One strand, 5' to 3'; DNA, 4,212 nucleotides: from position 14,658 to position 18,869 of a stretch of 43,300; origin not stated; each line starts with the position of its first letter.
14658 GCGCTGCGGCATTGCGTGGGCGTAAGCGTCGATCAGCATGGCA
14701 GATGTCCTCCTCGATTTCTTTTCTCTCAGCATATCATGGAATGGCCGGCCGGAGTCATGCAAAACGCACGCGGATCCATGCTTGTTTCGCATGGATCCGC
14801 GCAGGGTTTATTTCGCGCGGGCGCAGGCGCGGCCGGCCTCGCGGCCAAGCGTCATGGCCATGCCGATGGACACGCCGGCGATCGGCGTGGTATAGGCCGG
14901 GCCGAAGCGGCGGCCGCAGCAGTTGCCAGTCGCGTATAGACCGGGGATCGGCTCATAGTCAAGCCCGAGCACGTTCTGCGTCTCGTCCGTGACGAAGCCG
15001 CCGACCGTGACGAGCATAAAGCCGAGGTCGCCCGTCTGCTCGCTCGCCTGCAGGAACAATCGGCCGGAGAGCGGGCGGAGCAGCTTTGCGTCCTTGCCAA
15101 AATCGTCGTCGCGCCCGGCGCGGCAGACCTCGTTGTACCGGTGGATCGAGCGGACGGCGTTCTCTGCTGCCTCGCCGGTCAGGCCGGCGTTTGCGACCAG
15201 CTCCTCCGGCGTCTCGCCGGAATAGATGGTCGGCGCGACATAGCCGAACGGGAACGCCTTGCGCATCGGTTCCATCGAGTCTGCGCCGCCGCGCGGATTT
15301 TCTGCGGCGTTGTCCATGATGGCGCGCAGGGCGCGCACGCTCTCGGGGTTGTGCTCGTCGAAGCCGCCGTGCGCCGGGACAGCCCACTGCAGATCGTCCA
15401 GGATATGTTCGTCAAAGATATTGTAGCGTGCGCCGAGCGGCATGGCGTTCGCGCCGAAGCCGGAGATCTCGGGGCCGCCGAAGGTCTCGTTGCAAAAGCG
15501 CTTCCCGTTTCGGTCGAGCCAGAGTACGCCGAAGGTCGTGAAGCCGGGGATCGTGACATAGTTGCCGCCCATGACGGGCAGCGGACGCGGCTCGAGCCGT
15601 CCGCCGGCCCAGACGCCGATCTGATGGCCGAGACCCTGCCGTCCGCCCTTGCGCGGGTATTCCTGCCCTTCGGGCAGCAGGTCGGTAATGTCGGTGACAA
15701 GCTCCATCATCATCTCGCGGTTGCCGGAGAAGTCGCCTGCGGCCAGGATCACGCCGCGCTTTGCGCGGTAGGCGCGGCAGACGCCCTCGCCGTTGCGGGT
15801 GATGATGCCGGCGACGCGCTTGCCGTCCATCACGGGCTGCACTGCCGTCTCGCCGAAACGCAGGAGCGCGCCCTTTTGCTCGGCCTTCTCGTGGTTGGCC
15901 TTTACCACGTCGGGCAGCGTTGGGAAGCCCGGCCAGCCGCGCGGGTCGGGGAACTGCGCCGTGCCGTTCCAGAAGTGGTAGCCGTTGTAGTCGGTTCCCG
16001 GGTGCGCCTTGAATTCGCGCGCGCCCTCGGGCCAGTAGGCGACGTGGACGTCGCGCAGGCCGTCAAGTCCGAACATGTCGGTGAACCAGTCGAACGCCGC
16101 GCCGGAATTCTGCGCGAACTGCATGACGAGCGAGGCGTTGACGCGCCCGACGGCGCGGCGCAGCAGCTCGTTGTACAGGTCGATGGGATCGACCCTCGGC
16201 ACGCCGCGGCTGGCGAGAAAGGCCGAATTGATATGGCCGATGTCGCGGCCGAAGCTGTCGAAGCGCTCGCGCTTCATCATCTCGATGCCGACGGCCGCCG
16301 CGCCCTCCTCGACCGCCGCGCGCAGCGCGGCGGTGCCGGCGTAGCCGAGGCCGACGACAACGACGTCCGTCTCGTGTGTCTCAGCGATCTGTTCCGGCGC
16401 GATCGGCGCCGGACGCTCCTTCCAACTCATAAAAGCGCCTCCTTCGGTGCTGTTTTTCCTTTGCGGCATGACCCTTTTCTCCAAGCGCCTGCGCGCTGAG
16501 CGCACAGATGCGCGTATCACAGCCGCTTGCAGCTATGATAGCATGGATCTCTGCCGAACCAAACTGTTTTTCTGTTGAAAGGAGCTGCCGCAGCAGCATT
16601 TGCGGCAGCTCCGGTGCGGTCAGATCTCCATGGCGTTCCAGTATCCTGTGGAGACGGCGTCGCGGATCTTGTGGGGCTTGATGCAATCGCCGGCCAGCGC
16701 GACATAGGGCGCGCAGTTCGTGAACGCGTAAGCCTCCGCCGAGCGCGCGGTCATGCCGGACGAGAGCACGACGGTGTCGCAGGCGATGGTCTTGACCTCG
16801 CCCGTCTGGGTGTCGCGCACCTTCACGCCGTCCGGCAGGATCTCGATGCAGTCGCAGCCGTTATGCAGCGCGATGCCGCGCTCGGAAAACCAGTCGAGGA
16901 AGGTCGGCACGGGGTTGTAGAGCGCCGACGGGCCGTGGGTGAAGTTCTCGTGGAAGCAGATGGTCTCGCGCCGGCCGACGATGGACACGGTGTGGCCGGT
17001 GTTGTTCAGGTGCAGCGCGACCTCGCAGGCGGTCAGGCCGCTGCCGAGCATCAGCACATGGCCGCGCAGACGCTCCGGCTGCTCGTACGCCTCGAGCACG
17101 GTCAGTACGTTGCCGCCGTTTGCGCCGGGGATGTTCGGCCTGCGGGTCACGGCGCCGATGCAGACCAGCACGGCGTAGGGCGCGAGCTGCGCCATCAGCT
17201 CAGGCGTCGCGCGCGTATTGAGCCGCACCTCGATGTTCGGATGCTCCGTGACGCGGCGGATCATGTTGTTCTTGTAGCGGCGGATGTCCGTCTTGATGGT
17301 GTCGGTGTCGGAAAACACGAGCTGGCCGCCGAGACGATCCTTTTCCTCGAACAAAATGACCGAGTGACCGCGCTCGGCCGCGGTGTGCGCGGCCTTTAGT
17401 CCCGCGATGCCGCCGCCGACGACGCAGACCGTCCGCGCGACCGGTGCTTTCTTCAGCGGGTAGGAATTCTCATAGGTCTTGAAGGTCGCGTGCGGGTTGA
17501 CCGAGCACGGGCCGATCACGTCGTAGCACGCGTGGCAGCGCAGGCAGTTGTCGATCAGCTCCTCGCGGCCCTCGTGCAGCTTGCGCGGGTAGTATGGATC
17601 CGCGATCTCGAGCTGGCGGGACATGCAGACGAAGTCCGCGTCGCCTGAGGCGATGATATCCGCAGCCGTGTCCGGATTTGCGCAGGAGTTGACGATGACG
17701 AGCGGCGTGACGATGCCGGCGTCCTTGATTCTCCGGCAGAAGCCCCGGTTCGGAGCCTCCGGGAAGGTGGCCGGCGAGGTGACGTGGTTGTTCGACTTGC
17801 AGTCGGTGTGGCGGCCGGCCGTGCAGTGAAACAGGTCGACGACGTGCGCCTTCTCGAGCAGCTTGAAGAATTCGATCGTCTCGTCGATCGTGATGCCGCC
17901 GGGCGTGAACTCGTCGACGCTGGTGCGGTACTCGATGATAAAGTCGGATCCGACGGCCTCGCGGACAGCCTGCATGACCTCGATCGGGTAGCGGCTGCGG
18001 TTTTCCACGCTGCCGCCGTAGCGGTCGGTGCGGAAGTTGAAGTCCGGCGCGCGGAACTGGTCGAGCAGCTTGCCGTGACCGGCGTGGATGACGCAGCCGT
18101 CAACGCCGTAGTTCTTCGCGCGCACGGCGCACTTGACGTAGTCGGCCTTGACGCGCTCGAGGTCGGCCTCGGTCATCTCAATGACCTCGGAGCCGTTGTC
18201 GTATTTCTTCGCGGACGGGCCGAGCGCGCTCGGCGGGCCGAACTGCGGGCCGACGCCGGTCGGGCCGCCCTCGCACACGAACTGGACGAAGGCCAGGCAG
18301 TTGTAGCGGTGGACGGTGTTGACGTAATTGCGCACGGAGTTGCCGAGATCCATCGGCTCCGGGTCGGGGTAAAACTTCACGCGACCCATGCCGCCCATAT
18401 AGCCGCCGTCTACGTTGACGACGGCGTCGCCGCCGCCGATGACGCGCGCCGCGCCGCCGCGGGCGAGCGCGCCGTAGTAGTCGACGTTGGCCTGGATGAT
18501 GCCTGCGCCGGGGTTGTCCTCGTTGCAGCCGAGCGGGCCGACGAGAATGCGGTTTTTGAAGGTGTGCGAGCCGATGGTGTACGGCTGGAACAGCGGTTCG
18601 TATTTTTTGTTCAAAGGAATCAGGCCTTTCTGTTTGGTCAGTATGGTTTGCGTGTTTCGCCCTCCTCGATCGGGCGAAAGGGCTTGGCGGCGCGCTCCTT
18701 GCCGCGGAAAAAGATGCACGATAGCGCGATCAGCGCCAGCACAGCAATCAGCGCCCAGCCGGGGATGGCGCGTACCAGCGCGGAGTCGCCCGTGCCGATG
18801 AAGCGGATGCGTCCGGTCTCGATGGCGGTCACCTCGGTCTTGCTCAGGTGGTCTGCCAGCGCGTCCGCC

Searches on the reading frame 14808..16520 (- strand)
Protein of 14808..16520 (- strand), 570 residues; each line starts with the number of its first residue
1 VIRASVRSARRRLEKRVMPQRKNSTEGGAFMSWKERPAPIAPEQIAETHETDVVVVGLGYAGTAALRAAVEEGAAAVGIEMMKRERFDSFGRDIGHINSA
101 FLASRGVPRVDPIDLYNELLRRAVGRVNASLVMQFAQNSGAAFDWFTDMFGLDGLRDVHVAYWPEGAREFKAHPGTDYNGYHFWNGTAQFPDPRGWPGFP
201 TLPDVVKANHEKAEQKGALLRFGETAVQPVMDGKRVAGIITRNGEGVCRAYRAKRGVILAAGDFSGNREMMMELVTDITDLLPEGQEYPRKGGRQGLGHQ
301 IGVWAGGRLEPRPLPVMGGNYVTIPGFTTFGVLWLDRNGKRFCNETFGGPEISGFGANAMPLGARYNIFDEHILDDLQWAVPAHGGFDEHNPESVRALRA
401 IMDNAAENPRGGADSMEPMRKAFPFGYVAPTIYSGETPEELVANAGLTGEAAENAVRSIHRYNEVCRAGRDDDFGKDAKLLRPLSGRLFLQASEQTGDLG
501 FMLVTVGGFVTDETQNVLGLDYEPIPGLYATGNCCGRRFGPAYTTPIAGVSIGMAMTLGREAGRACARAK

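Call 9: search_protein_families(library=pfam, proteins=[window:14808-16520:-], max_evalue=0.0001)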
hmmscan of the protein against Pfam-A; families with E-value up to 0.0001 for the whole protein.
window:14808-16520:- (570 aa): 2 families
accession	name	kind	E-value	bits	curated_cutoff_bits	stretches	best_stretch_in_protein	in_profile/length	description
PF00890.30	FAD_binding_2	-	1.2e-22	81.1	20.4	1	52-543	1-407/414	FAD binding domain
PF01266.30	DAO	-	2.8e-06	27.5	27.9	1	52-266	1-207/353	FAD dependent oxidoreductase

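Call 74: search_protein_families(library=ncbifam, proteins=[window:14808-16520:-], max_evalue=1e-20)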
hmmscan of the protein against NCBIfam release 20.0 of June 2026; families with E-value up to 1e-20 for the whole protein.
window:14808-16520:- (570 aa): 3 families
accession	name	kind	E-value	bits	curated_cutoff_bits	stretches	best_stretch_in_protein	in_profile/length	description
NF005510.0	PRK07121.1-3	subfamily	7.4e-31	107.4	481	0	434-569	358-489/492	FAD-binding protein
NF005511.0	PRK07121.1-4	equivalog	1.4e-25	89.8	466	0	433-569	409-542/553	FAD-binding protein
NF053717.1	VnlPnlRedVprA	equivalog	4e-24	85.3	600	0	211-567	139-479/481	vinyl phenol reductase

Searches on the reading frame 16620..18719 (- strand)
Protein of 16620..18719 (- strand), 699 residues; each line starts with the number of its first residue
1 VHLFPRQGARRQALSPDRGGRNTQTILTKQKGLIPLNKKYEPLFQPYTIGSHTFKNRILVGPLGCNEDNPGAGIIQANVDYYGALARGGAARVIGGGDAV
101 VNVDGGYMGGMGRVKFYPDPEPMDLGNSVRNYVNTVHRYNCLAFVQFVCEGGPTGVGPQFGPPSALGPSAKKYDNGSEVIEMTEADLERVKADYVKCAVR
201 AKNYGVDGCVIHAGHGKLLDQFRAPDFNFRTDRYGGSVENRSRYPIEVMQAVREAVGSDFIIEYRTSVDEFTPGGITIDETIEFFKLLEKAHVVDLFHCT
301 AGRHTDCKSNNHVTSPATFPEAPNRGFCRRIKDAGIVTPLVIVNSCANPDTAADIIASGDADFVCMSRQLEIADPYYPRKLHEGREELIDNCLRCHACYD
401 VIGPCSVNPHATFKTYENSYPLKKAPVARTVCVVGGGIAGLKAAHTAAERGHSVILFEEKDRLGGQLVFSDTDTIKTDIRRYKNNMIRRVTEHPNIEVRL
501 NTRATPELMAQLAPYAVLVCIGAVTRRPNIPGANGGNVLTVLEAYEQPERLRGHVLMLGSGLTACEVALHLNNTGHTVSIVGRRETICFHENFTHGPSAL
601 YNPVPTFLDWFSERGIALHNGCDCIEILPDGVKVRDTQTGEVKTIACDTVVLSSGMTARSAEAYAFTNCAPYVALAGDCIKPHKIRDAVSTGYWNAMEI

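Call 10: search_protein_families(library=pfam, proteins=[window:16620-18719:-], max_evalue=0.0001)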
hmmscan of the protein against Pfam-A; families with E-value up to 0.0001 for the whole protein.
window:16620-18719:- (699 aa): 10 families
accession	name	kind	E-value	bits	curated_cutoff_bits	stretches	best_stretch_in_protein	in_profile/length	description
PF00724.26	Oxidored_FMN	-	2.4e-52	178.7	27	1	43-386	2-340/342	NADH:flavin oxidoreductase / NADH oxidase family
PF07992.20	Pyr_redox_2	-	8.2e-24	85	26.1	1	430-662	2-243/291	Pyridine nucleotide-disulphide oxidoreductase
PF01266.30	DAO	-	6.5e-13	49.4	27.9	1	431-465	2-37/353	FAD dependent oxidoreductase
PF13450.12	NAD_binding_8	-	6.5e-12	46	21.9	1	433-467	1-35/68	NAD(P)-binding Rossmann-like domain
PF00070.33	Pyr_redox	-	2.1e-11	44.6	22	0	554-588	1-35/82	Pyridine nucleotide-disulphide oxidoreductase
PF12831.13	FAD_oxidored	-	2.3e-10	40.8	27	1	431-475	2-46/416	FAD dependent oxidoreductase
PF00890.30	FAD_binding_2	-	1e-09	38.6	20.4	1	431-470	2-41/414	FAD binding domain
PF03486.20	HI0933_like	-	7.5e-07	29.3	50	1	430-471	2-43/244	HI0933-like protein Rossmann domain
PF13738.12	Pyr_redox_3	-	2.4e-06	27.4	30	0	527-655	137-266/305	Pyridine nucleotide-disulphide oxidoreductase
PF01134.28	GIDA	-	1.3e-05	24.8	22.1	1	431-469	2-40/391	Glucose inhibited division protein A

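Call 74: search_protein_families(library=ncbifam, proteins=[window:16620-18719:-], max_evalue=1e-20)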
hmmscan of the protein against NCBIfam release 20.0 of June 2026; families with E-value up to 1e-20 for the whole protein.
window:16620-18719:- (699 aa): 7 families
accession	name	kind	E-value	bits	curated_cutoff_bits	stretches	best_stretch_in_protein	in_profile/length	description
TIGR03997.1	mycofact_OYE_2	equivalog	1.3e-97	327.8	793.15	1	43-696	2-642/645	mycofactocin system FadH/OYE family oxidoreductase 2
NF045599.1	bili_reduct_long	exception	7.5e-97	325.1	750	1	43-699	1-641/641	bilirubin reductase, long form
NF041087.1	bile_acid_BaiCD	equivalog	2.1e-88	297.1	825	1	40-698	1-641/642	bile acid Fe-S flavoenzyme BaiCD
TIGR03996.1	mycofact_OYE_1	hypoth_equivalog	3.1e-47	161.4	627.9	1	45-693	4-630/633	mycofactocin system FadH/OYE family oxidoreductase 1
NF045592.1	bili_reduct_N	equivalog_domain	2.2e-45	155.4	425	1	43-402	2-352/363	bilirubin reductase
NF006101.0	PRK08255.1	equivalog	2.4e-41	141.7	1078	1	166-377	524-726/768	bifunctional salicylyl-CoA 5-hydroxylase/oxidoreductase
NF010047.0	PRK13523.1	equivalog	1.6e-34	119.4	431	1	42-388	4-327/339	NADPH dehydrogenase NamA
